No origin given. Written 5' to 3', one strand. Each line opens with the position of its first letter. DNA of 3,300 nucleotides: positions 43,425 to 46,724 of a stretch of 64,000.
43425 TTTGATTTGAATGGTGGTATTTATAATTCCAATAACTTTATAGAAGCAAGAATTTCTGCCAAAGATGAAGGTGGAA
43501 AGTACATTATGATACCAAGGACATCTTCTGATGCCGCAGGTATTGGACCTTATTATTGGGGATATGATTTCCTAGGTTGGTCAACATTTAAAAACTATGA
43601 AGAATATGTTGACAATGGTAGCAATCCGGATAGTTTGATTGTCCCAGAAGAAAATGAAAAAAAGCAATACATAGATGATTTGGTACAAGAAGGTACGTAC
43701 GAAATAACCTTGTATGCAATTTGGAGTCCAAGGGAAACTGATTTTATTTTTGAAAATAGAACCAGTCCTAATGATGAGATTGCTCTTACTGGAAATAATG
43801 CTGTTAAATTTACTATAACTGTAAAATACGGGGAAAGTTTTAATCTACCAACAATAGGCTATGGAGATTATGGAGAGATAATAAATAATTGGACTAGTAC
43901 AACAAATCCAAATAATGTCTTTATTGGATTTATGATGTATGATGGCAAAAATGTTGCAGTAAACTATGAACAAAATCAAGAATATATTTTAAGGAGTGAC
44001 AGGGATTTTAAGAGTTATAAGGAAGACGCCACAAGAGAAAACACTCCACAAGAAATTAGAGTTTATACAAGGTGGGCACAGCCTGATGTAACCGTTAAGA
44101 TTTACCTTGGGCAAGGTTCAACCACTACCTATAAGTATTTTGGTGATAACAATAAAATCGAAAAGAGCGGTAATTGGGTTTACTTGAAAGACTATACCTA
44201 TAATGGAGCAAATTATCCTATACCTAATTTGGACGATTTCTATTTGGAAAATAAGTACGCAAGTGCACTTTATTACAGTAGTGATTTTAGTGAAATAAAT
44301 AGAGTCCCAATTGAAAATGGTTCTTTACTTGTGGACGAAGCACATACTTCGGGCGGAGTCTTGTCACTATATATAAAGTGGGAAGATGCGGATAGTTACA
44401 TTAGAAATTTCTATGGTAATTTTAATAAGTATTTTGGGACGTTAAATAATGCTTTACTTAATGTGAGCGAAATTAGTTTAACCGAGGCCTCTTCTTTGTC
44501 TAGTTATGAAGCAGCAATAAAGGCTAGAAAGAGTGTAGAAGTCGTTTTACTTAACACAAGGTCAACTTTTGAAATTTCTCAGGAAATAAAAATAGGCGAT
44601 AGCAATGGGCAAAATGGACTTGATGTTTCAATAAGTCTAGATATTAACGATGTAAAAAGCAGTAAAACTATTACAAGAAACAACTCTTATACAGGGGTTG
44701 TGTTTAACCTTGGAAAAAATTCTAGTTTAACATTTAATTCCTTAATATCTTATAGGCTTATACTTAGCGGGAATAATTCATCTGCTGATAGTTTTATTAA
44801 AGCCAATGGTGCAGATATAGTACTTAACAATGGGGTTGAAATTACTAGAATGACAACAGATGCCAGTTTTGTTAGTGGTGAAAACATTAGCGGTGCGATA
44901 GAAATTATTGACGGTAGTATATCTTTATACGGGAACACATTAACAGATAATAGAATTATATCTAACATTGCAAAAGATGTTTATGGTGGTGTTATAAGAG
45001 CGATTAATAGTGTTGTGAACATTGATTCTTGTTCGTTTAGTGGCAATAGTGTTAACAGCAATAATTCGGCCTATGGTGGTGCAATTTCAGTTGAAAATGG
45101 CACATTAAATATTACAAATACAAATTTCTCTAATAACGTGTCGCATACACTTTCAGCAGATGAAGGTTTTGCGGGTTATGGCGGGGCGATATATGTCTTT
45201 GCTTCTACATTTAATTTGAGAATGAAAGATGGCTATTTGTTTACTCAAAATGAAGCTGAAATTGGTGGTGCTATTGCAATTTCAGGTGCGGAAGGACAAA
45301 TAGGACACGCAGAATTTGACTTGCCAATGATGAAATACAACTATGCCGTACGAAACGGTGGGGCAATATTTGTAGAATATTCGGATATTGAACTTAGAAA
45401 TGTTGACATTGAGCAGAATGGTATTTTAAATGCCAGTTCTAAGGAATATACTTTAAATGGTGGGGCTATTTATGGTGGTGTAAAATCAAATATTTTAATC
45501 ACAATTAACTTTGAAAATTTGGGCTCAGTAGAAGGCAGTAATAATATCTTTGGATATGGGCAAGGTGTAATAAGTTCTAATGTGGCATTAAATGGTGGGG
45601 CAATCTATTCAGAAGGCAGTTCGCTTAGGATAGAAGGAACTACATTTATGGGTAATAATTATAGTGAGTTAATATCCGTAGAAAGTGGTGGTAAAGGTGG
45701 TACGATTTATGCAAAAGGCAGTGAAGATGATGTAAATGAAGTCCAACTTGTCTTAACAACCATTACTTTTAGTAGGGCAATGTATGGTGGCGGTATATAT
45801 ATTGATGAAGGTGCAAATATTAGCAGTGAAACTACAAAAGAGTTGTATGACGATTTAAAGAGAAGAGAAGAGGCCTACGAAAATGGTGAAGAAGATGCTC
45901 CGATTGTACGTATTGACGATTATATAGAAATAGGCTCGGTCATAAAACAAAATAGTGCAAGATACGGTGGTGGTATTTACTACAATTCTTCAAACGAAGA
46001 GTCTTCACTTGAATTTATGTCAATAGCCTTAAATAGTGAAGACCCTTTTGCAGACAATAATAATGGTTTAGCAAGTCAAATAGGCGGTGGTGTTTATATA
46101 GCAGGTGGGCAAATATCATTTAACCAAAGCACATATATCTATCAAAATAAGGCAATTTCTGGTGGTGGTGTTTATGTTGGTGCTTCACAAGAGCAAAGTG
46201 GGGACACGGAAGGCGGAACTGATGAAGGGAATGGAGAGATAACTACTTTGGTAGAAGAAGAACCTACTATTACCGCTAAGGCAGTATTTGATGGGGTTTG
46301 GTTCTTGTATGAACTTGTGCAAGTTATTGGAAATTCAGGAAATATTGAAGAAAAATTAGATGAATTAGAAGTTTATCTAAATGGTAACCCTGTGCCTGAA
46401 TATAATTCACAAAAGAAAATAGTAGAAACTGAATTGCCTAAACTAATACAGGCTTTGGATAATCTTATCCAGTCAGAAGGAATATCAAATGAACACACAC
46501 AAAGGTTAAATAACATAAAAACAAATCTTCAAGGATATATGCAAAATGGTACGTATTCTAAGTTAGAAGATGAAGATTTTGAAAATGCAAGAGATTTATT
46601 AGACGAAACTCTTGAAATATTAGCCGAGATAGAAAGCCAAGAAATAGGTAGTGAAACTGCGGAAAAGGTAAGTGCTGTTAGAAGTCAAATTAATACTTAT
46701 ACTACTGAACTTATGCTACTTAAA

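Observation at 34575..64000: A single reading frame of at least 9,808 codons that the supplied ORF track does not show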

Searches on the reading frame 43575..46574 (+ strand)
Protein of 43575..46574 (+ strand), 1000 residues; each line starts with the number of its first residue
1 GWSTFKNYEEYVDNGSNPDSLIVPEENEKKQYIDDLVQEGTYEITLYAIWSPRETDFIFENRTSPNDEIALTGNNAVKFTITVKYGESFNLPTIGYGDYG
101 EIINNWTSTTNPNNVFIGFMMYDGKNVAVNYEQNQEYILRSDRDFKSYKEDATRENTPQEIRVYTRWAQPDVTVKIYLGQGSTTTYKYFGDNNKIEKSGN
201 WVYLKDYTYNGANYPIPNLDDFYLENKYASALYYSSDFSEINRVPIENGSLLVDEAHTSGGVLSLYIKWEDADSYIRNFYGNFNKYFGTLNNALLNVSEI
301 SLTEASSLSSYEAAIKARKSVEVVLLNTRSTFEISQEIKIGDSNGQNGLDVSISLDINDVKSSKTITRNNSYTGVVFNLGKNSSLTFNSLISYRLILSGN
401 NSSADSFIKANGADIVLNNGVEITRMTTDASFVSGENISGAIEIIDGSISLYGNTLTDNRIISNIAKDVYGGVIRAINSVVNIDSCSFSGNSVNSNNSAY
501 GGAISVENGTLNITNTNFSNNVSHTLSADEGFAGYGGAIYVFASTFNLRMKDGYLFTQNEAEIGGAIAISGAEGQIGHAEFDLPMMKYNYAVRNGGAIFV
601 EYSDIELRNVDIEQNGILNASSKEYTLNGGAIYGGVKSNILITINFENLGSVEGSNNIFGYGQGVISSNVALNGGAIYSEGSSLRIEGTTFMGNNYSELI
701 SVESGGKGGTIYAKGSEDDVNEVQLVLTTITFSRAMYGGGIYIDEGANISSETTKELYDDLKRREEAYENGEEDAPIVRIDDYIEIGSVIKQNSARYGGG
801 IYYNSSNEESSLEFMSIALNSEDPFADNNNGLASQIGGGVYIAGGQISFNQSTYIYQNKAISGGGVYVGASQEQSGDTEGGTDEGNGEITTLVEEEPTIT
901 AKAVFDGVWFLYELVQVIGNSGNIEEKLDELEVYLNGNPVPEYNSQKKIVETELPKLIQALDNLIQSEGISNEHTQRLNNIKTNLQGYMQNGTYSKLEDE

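Call 24: search_protein_families(library=pfam, max_evalue=0.1, proteins=[window:43575-46574:+])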
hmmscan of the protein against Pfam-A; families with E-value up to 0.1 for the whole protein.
window:43575-46574:+ (1000 aa): 2 families
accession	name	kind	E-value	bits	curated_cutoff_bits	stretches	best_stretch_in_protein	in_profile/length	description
PF02415.23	Chlam_PMP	-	0.00042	20.7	20.6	0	515-540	1-17/19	Chlamydia polymorphic membrane protein (Chlamydia_PMP) repeat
PF14060.11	DUF4252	-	0.048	14.2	23.9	0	693-726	67-100/125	Domain of unknown function (DUF4252)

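Call 25: search_protein_families(library=ncbifam, max_evalue=0.01, proteins=[window:43575-46574:+])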
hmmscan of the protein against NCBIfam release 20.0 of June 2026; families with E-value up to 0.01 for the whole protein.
window:43575-46574:+ (1000 aa): 0 families
